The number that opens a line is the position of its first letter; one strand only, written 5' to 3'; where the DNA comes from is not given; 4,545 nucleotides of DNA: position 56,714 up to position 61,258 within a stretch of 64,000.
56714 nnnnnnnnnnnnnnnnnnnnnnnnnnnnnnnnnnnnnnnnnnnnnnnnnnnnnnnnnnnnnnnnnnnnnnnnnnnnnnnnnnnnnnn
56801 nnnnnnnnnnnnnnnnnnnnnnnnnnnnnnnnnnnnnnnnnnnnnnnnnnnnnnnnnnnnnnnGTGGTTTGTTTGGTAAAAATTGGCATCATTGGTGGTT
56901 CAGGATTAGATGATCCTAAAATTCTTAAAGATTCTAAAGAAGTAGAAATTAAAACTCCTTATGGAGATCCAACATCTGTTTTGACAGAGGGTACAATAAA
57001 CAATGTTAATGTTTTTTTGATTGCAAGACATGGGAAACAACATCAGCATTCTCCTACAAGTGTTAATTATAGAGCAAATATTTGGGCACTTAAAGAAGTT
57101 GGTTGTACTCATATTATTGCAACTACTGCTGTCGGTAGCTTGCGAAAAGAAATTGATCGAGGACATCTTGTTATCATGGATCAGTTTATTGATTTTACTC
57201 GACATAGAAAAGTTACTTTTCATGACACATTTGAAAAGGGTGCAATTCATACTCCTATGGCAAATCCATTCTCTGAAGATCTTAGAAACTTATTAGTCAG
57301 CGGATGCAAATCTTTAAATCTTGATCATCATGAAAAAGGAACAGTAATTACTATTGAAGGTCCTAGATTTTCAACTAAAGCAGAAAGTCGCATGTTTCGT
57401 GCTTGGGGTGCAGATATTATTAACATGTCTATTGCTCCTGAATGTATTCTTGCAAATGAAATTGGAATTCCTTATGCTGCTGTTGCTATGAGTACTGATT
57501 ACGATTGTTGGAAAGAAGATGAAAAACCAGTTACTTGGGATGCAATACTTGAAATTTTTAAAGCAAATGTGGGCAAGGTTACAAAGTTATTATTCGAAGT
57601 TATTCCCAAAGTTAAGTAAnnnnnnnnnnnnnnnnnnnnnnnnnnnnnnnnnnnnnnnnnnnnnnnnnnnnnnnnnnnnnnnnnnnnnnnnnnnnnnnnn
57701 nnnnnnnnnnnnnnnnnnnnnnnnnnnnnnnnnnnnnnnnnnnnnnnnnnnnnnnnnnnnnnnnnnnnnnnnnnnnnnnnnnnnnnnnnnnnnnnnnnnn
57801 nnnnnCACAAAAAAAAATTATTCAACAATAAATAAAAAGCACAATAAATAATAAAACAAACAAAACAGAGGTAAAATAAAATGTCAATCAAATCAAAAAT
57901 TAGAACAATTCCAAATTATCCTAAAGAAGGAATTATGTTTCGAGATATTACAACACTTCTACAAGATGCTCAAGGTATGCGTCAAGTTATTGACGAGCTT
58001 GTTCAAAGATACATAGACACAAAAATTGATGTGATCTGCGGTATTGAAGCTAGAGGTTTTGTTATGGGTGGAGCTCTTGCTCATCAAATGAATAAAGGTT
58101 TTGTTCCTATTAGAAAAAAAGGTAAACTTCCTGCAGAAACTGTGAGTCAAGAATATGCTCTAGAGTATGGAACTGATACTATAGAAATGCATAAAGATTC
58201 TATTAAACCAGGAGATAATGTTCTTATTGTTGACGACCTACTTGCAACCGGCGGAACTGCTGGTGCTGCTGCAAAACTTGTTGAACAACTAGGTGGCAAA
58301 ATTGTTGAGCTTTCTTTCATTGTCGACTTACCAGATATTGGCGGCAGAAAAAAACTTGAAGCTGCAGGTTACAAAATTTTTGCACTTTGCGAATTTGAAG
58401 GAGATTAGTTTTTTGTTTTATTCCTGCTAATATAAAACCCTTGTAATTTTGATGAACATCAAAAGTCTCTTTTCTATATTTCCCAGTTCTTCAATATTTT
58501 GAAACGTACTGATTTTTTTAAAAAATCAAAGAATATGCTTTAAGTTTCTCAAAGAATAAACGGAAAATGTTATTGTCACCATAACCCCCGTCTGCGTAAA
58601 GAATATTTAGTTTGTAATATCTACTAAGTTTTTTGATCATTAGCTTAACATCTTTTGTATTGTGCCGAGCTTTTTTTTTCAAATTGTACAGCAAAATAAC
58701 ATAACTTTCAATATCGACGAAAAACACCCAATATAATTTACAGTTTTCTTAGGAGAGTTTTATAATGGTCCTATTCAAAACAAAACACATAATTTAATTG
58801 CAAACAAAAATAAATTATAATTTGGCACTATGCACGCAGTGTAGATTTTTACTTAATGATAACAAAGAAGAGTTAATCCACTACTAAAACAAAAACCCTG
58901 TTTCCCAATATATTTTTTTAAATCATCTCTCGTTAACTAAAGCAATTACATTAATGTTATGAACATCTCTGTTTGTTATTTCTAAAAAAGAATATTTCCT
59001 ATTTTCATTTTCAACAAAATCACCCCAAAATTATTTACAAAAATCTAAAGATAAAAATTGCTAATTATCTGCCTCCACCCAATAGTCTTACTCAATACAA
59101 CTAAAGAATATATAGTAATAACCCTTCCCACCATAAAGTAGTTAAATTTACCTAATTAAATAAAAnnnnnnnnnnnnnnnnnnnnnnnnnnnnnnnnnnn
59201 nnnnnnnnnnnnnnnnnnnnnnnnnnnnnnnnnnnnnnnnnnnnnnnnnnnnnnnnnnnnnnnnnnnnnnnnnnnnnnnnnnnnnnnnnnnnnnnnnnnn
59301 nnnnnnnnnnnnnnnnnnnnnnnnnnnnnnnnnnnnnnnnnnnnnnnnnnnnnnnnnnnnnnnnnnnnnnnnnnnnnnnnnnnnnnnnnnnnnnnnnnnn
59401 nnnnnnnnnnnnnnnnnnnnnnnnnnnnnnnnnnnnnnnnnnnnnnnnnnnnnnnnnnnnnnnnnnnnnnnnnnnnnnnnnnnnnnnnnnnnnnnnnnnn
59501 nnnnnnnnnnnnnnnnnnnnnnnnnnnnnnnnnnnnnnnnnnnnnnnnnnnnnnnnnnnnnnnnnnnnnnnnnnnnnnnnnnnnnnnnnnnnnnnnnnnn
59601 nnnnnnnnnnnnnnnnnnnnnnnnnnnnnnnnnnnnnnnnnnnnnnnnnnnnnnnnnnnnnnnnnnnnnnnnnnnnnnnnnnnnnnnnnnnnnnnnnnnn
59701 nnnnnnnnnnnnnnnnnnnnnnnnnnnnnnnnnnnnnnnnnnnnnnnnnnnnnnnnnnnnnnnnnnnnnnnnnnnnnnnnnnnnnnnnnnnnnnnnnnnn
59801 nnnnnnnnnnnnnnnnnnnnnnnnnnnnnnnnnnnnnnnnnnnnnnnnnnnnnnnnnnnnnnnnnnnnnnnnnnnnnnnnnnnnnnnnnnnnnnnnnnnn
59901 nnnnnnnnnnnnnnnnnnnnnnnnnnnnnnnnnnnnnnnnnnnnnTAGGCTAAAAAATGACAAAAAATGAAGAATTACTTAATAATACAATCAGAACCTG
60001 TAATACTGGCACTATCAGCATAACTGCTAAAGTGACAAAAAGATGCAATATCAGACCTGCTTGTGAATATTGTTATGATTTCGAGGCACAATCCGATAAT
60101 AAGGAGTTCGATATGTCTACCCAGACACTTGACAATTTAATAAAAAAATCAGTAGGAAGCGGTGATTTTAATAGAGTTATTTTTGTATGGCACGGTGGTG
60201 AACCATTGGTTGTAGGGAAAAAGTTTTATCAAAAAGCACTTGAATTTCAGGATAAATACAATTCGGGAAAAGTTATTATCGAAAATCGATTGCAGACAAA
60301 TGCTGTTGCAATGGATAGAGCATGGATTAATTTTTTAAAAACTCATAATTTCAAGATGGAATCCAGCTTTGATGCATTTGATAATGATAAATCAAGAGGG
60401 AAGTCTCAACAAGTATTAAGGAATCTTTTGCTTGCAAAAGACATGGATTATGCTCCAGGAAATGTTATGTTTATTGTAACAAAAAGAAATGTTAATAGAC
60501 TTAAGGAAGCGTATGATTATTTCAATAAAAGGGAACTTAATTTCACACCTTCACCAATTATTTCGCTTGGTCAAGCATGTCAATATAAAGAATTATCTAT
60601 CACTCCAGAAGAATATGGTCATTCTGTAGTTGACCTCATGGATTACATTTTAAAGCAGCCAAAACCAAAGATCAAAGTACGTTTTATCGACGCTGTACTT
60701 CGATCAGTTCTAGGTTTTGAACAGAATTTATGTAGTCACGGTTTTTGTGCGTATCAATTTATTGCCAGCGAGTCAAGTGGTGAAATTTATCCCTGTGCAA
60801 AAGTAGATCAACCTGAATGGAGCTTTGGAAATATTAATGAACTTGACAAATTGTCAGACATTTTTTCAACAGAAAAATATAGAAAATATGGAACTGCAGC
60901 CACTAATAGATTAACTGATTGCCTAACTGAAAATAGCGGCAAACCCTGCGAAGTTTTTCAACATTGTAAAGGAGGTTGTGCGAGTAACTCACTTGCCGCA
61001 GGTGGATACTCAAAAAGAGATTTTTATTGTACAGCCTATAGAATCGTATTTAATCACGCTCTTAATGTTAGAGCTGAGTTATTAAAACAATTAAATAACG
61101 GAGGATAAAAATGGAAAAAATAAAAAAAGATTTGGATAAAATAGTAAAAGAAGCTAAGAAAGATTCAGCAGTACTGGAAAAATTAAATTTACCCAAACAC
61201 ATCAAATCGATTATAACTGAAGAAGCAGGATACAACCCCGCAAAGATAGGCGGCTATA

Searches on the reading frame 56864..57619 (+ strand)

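Call 66: search_protein_families(library=ncbifam, proteins=[window:56864-57619:+], max_evalue=0.00001)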
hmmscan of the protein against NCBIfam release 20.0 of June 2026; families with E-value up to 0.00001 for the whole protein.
window:56864-57619:+ (251 aa): 11 families
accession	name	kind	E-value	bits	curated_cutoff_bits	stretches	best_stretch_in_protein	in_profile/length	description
TIGR01694.1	MTAP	equivalog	8.9e-91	303.5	274.85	1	6-248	1-239/240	S-methyl-5'-thioadenosine phosphorylase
NF006334.0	PRK08564.1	equivalog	1.1e-87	293.5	382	1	5-250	8-250/267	S-methyl-5'-thioadenosine phosphorylase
NF006492.0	PRK08931.1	equivalog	2.3e-75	253.7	437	1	6-250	5-247/291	S-methyl-5'-thioadenosine phosphorylase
NF005876.0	PRK07823.1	equivalog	2.1e-70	236.9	306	1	6-250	7-245/267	S-methyl-5'-thioadenosine phosphorylase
NF005657.0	PRK07432.1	equivalog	3.4e-69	233.2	453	1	5-249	4-249/291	S-methyl-5'-thioadenosine phosphorylase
NF006599.0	PRK09136.1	equivalog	2e-60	204.1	223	1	7-247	4-244/247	S-methyl-5'-thioinosine phosphorylase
NF006054.0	PRK08202.1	equivalog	6.4e-33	114.4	218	1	41-249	68-273/274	purine-nucleoside phosphorylase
TIGR01697.1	PNPH-PUNA-XAPA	subfamily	1.9e-26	92.9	197.1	1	38-247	41-246/247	inosine/guanosine/xanthosine phosphorylase family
TIGR01700.1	PNPH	equivalog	1.3e-20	73.9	293.35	1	40-247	43-248/249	purine nucleoside phosphorylase I, inosine and guanosine-specific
TIGR01698.1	PUNP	equivalog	1.6e-20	73.6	302.6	1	43-243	46-240/245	purine-nucleoside phosphorylase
TIGR01699.1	XAPA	equivalog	2.8e-17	63.1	370.9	1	43-212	46-213/248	xanthosine phosphorylase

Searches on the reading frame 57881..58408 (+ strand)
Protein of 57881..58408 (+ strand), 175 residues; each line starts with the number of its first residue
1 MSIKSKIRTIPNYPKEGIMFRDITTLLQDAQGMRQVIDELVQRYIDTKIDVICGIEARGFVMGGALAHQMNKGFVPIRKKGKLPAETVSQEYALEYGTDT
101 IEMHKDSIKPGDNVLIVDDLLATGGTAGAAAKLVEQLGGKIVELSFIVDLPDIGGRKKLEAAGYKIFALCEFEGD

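Call 66: search_protein_families(library=ncbifam, proteins=[window:57881-58408:+], max_evalue=0.00001)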
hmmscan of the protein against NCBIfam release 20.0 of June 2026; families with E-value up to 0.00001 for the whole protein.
window:57881-58408:+ (175 aa): 17 families
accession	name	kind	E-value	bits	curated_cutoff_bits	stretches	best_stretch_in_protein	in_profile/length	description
NF002634.0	PRK02304.1-3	equivalog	6.8e-86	286.6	170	1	2-174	9-181/182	adenine phosphoribosyltransferase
TIGR01090.1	apt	equivalog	4.2e-70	235.2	185.85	1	3-171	1-168/169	adenine phosphoribosyltransferase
NF002632.0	PRK02304.1-1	equivalog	5e-70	234.9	243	1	3-174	11-182/183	adenine phosphoribosyltransferase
NF002636.0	PRK02304.1-5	equivalog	3.2e-69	231.9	125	1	2-162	8-168/176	adenine phosphoribosyltransferase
NF002633.0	PRK02304.1-2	equivalog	1.3e-67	226.9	224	1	1-173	1-171/172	adenine phosphoribosyltransferase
NF009211.0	PRK12560.1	equivalog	4.7e-40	137.4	188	1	2-172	5-176/187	adenine phosphoribosyltransferase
NF006671.0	PRK09219.1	equivalog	9.2e-17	61.1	177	1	29-172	31-178/192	xanthine phosphoribosyltransferase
NF040646.1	HPT_Archaea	equivalog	3.9e-16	59.2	200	1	33-170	39-172/184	hypoxanthine/guanine phosphoribosyltransferase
NF002635.0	PRK02304.1-4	subfamily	3.9e-16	59.1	146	1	31-171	37-173/188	adenine phosphoribosyltransferase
TIGR01744.1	XPRTase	equivalog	4.1e-14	52.6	164.45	1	29-171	31-177/191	xanthine phosphoribosyltransferase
NF006328.0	PRK08558.1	equivalog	3.5e-13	49.7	184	1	20-170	83-235/238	adenine phosphoribosyltransferase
TIGR01367.1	pyrE_Therm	equivalog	9.9e-13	48.1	150.25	1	19-173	27-163/187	orotate phosphoribosyltransferase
TIGR01743.1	purR_Bsub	equivalog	2.8e-12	46.2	258.7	1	23-150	103-233/268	pur operon repressor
NF005592.0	PRK07322.1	subfamily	5.2e-11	42.3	143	1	25-145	30-154/180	adenine phosphoribosyltransferase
TIGR00336.1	pyrE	equivalog_domain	3e-08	33.6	106.8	1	30-170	34-168/173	orotate phosphoribosyltransferase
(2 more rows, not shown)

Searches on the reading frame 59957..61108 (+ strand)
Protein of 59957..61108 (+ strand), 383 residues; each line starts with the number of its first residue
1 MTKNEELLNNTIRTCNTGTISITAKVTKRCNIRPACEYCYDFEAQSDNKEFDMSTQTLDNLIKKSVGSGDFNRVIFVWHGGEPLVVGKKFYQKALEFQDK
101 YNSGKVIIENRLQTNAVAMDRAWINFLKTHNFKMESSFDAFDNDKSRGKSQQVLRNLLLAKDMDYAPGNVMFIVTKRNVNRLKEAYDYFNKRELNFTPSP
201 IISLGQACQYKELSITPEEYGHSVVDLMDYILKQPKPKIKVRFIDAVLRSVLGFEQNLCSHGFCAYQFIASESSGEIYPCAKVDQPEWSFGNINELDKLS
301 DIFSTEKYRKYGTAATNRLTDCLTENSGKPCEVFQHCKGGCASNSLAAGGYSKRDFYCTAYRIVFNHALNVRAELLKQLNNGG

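Call 66: search_protein_families(library=ncbifam, proteins=[window:59957-61108:+], max_evalue=0.00001)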
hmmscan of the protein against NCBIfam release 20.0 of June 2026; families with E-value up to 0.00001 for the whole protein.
window:59957-61108:+ (383 aa): 33 families (the best 25 are shown)
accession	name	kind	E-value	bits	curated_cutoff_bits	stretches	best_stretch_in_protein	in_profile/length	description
TIGR03942.1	sulfatase_rSAM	equivalog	6.6e-59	199.8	349.45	1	26-370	7-355/363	anaerobic sulfatase maturase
NF041298.1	rSAM_mat_DynA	equivalog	1.1e-55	189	450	1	25-368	6-349/356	dynobactin maturation radical SAM/SPASM protein DynA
TIGR04083.1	rSAM_pep_methan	hypoth_equivalog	4.1e-38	131.2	300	1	34-368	12-339/376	TIGR04083 family peptide-modifying radical SAM enzyme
NF010321.0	PRK13758.1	equivalog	1.5e-36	126.3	441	1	27-371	12-361/370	anaerobic sulfatase-maturase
NF010308.0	PRK13745.1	equivalog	3.1e-34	118.6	484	1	25-369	19-382/412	anaerobic sulfatase-maturation protein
NF038005.1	rSAM_mat_DarE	equivalog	2.2e-28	99.2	650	1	9-346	63-405/432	darobactin maturation radical SAM/SPASM protein DarE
NF041300.1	rSAM_mat_DarW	exception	1.3e-25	90.2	650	1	20-352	41-377/415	radical SAM/SPASM peptide maturase DarW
NF041707.1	rSAM_YhhB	equivalog_domain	3.4e-23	82.2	445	1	23-368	5-361/369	cyclophane-forming radical SAM/SPASM peptide maturase YhhB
TIGR04163.1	rSAM_cobopep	equivalog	6.1e-20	71.4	375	1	26-374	70-421/428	peptide-modifying radical SAM enzyme CbpB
NF047865.1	rSAM_PapB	equivalog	1.8e-19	70.1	340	1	21-349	4-324/330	PapB family radical SAM/SPASM ranthipeptide maturase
TIGR04261.1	rSAM_GlyRichRpt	subfamily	2.6e-19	69.5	310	1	27-346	4-332/363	cyclophane-forming radical SAM/SPASM peptide maturase GrrM/OscB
TIGR04269.1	SAM_SPASM_FxsB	subfamily_domain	5.9e-19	68.3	370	1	24-366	6-359/363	FxsB family cyclophane-forming radical SAM/SPASM peptide maturase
NF041718.1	rSAM_phane_AMC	equivalog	8.1e-19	67.8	425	1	26-191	12-177/362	cyclophane-forming radical SAM peptide maturase AmcB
TIGR04064.1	rSAM_nif11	equivalog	1.1e-14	54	518.7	1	16-147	74-203/459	nif11-like peptide radical SAM maturase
TIGR04496.1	rSAM_XyeB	equivalog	1.1e-14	53.9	450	1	21-367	5-364/385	cyclophane-forming radical SAM/SPASM peptide maturase XyeB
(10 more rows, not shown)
